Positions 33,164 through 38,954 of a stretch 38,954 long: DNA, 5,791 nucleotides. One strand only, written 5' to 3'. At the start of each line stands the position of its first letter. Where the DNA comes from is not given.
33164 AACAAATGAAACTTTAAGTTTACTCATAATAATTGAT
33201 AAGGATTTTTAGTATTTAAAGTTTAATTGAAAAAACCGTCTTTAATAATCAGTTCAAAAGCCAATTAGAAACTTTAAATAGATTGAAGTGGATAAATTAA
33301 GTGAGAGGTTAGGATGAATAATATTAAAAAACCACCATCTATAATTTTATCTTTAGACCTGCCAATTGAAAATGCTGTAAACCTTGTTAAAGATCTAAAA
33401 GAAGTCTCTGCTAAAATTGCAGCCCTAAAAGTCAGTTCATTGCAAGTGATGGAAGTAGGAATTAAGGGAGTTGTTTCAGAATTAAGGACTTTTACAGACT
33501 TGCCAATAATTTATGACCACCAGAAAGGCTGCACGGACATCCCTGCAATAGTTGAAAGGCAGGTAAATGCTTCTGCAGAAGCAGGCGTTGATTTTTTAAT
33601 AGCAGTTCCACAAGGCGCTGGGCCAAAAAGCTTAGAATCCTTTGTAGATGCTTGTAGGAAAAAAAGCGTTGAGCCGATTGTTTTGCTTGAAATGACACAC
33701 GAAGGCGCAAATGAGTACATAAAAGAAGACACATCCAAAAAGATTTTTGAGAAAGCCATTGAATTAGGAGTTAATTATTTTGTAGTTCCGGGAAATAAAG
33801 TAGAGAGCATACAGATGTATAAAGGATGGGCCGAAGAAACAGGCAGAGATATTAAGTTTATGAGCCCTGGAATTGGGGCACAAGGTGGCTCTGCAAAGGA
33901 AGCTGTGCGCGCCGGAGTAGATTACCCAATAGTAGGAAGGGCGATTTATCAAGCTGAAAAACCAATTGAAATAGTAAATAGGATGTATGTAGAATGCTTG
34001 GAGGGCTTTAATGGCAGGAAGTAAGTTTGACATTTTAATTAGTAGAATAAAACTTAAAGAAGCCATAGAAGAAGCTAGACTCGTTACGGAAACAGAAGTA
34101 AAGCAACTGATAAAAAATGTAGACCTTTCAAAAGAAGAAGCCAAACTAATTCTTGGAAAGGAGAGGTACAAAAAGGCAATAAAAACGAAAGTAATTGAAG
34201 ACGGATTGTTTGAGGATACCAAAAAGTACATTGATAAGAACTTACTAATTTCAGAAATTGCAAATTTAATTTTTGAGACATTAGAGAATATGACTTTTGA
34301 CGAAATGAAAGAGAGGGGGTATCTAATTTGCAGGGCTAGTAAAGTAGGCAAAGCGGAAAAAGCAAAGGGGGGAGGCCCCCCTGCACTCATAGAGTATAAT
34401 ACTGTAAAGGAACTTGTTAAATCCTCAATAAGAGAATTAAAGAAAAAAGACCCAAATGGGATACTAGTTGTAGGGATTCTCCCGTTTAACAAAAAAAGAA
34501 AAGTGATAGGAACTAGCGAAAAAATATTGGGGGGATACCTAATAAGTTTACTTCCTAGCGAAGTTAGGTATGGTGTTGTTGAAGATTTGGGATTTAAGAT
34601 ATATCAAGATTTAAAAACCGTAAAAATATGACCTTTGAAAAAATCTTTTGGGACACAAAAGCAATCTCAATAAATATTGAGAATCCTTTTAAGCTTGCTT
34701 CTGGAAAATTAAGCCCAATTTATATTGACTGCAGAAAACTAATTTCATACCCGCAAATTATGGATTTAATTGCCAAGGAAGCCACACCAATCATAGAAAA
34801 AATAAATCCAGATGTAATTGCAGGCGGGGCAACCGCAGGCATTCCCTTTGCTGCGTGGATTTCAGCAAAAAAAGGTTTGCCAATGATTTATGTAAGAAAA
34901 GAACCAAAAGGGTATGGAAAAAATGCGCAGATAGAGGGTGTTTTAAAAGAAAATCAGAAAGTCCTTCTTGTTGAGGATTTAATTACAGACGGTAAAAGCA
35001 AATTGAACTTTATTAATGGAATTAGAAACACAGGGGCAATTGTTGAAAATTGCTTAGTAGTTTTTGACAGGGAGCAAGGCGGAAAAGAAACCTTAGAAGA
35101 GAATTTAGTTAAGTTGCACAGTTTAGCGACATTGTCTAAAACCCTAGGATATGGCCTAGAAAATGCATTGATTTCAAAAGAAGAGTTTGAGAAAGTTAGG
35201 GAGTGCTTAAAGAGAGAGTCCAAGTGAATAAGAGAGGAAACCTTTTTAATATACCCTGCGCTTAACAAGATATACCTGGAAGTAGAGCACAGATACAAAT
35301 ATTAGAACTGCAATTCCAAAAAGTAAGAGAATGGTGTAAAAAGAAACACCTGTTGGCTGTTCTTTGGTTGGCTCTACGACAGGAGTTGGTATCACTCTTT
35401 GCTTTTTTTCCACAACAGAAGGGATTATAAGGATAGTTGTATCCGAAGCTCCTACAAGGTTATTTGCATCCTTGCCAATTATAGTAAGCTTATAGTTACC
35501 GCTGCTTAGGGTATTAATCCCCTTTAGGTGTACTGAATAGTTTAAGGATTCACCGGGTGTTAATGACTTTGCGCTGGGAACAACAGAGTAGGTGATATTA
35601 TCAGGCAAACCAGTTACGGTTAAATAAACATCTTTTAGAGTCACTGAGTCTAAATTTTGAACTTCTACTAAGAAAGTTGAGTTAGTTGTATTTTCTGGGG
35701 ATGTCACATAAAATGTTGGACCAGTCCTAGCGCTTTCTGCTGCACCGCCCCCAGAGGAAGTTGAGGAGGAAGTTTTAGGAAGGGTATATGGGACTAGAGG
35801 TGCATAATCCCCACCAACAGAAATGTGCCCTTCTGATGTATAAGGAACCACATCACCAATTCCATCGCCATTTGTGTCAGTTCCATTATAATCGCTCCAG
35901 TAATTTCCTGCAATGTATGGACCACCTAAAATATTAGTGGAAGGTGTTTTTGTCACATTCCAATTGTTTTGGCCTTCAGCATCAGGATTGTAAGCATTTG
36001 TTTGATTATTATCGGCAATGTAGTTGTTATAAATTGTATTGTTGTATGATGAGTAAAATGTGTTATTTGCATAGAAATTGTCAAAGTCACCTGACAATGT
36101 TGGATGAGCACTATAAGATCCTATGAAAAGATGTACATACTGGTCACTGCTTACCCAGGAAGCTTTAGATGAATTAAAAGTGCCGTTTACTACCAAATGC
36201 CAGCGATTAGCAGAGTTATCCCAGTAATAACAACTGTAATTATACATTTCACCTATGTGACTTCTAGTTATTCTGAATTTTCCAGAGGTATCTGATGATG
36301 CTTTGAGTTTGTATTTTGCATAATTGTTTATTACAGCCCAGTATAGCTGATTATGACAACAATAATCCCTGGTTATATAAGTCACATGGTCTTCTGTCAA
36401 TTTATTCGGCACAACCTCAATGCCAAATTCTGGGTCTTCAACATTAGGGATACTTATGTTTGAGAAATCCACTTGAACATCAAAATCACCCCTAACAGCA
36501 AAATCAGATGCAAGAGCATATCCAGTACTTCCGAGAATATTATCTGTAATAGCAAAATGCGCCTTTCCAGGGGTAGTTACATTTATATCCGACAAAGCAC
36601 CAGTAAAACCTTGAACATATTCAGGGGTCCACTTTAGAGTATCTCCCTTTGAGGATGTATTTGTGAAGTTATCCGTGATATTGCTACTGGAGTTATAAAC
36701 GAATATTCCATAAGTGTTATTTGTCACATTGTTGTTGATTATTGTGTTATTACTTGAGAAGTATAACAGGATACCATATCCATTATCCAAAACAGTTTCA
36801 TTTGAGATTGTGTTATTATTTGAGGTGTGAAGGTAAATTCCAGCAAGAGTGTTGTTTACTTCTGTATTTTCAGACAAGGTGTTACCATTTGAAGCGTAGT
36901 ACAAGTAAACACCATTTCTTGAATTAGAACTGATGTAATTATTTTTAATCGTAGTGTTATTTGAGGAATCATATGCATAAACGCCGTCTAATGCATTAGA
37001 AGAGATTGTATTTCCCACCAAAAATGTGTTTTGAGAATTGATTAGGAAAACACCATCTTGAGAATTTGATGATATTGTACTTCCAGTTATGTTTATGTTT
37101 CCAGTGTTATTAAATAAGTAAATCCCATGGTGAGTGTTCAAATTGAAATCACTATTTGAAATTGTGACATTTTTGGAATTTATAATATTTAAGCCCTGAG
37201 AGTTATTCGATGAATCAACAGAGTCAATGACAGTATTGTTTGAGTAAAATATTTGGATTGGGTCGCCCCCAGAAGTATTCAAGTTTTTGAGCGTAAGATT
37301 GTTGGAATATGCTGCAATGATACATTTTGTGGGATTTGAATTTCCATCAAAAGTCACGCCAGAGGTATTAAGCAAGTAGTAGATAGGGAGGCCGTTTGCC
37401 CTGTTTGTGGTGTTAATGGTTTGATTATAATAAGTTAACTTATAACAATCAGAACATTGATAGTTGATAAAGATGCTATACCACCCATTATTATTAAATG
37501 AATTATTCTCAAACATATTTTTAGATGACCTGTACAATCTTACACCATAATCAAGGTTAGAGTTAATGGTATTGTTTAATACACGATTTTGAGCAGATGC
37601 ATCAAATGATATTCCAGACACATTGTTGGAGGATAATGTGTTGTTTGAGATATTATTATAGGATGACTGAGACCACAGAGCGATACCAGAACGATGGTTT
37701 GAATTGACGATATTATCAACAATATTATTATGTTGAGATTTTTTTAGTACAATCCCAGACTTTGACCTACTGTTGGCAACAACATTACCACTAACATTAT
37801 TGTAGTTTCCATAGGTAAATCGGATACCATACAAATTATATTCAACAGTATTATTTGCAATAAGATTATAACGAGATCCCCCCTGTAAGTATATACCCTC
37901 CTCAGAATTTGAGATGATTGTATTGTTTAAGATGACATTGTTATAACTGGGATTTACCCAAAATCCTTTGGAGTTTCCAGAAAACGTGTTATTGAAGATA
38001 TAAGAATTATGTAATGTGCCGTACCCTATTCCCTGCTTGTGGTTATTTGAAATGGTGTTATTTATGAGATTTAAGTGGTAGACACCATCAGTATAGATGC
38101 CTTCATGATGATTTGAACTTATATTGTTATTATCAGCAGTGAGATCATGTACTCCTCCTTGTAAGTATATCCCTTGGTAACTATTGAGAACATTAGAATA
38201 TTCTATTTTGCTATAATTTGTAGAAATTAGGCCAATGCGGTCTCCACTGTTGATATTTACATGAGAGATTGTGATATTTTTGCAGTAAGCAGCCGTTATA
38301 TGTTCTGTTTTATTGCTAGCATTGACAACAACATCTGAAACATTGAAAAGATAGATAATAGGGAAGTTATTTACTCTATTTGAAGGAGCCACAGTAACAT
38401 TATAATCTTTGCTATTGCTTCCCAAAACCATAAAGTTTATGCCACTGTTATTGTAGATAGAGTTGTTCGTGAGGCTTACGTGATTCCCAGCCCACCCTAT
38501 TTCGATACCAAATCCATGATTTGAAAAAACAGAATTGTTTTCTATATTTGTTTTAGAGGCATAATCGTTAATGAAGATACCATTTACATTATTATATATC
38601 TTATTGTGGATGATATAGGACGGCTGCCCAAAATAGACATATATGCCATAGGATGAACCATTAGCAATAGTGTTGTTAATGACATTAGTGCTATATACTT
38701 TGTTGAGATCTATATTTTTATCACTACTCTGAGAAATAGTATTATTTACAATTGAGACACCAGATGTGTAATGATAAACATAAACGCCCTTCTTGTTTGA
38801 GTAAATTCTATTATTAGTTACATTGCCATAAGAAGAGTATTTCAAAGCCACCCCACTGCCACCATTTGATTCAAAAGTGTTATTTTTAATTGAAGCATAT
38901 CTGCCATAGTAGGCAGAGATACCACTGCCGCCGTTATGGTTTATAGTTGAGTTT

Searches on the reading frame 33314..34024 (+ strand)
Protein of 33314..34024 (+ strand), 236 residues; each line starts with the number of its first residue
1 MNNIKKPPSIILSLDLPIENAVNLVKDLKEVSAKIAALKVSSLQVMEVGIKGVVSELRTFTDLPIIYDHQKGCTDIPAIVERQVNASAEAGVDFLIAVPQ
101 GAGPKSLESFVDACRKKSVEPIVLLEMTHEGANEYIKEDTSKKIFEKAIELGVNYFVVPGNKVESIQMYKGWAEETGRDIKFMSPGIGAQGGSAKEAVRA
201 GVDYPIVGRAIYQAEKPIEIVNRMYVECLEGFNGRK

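Call 25: search_protein_families(library=pfam, proteins=[window:33314-34024:+], max_evalue=0.1)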
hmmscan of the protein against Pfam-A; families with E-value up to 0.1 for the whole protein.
window:33314-34024:+ (236 aa): 2 families
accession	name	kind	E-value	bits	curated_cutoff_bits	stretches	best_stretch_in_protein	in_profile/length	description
PF00215.30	OMPdecase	-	4.8e-22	79.4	27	1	9-222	2-219/221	Orotidine 5'-phosphate decarboxylase / HUMPS family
PF14582.11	Metallophos_3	-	0.022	14.6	28.2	1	79-169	20-106/259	Metallophosphoesterase, calcineurin superfamily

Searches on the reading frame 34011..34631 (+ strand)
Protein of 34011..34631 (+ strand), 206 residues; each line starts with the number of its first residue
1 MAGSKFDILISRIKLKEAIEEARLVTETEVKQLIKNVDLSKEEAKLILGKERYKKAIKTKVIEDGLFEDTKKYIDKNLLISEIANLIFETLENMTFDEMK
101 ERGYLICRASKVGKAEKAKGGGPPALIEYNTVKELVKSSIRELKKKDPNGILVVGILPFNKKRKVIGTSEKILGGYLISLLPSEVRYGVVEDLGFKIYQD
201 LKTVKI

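Call 25: search_protein_families(library=pfam, proteins=[window:34011-34631:+], max_evalue=0.1)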
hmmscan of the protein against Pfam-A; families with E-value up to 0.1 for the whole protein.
window:34011-34631:+ (206 aa): 1 family
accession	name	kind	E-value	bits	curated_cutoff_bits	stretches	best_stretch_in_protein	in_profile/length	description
PF10975.14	DUF2802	-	0.098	13.3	33.5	0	29-48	45-64/68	Protein of unknown function (DUF2802)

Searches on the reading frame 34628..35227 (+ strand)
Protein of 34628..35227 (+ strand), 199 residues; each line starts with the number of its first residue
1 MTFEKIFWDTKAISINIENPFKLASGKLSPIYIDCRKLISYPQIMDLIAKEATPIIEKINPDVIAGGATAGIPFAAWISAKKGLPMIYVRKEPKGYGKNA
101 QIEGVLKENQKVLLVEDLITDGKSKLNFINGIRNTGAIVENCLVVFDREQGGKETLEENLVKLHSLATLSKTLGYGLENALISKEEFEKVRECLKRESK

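Call 25: search_protein_families(library=pfam, proteins=[window:34628-35227:+], max_evalue=0.1)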
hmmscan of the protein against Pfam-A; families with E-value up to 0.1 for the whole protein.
window:34628-35227:+ (199 aa): 1 family
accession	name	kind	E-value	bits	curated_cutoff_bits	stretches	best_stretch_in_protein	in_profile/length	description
PF00156.33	Pribosyltran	-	8.9e-09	35.3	26.3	1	42-154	9-132/158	Phosphoribosyl transferase domain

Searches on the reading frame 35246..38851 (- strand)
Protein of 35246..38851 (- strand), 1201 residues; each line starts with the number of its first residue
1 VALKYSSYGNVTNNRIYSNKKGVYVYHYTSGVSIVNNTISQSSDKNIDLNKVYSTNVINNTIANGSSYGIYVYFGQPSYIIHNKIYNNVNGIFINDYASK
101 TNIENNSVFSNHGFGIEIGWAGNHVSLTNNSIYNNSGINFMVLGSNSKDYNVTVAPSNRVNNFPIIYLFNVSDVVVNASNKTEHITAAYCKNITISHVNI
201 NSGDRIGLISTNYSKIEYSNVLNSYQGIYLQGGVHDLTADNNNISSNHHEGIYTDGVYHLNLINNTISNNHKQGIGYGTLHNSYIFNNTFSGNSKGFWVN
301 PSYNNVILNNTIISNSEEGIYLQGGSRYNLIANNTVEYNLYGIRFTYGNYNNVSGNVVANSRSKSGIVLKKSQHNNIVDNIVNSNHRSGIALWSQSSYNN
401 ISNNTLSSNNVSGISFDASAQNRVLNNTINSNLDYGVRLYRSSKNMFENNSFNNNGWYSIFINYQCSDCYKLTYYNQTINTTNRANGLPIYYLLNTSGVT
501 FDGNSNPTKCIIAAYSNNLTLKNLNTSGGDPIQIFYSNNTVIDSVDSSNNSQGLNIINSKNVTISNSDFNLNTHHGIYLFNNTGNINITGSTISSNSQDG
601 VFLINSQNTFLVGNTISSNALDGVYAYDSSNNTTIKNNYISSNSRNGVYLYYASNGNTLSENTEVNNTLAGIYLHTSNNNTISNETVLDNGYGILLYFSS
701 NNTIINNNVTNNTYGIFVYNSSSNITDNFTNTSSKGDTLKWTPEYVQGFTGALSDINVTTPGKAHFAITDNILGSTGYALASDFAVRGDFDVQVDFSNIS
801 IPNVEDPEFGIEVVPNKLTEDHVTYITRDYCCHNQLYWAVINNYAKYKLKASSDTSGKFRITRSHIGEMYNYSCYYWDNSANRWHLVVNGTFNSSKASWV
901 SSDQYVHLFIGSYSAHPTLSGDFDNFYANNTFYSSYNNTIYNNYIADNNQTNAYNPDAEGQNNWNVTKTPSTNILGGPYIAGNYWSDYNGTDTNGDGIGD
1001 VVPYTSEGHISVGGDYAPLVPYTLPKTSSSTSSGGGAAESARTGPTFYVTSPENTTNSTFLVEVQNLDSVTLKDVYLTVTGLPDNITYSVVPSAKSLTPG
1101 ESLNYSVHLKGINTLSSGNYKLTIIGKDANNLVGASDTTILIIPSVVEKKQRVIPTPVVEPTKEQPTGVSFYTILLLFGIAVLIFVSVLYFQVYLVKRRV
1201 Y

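Call 10: search_protein_families(library=pfam, proteins=[window:35246-38851:-])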
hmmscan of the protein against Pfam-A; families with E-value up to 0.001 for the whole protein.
window:35246-38851:- (1201 aa): 2 families
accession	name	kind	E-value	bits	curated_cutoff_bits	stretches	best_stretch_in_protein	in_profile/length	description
PF13229.12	Beta_helix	-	2.6e-90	300.5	25.9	6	580-726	5-153/158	Right handed beta helix region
PF05048.19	NosD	-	1.4e-75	253.8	23.6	6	330-455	50-173/212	Periplasmic copper-binding protein (NosD)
